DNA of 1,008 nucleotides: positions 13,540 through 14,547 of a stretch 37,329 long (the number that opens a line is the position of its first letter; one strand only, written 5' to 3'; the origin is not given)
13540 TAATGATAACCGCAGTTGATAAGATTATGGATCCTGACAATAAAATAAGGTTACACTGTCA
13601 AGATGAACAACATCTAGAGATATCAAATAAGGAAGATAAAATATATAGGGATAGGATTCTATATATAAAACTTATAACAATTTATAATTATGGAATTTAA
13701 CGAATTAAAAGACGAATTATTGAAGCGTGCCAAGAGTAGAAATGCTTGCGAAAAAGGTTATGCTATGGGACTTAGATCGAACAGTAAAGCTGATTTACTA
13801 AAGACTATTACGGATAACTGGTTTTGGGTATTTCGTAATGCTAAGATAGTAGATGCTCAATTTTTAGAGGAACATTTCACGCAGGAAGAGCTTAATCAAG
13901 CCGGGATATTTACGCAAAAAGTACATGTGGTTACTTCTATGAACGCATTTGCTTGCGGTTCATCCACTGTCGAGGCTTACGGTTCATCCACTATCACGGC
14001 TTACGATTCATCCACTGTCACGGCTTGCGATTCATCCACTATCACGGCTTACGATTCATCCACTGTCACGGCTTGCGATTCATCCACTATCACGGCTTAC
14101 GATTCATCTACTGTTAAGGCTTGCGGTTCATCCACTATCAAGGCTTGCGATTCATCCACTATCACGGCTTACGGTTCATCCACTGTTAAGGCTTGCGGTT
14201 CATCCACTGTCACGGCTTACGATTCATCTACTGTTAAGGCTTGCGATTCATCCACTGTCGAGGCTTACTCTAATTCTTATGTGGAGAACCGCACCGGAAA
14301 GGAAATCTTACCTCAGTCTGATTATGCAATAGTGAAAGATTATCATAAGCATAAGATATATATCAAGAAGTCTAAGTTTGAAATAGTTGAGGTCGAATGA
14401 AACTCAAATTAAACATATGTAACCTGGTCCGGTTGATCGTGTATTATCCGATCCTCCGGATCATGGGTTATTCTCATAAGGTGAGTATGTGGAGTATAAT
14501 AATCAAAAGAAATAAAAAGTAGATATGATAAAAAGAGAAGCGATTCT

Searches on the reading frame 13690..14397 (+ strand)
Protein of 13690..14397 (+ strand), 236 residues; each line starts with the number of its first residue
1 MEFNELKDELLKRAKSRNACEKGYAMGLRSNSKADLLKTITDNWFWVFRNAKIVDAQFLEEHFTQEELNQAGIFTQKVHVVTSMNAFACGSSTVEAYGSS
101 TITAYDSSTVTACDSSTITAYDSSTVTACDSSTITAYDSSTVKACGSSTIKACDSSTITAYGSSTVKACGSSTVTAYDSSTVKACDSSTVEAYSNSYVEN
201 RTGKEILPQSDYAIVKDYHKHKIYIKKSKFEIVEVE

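Call 48: search_protein_families(library=pfam, proteins=[window:13690-14397:+], max_evalue=0.001)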
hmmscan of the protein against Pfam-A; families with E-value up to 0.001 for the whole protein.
window:13690-14397:+ (236 aa): 1 family
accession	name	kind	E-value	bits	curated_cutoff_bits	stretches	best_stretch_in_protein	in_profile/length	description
PF22178.3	Gp5_trimer_C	-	0.00043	20.8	30.9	0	142-200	40-98/112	Bacteriophage T4 gp5 C-terminal trimerisation domain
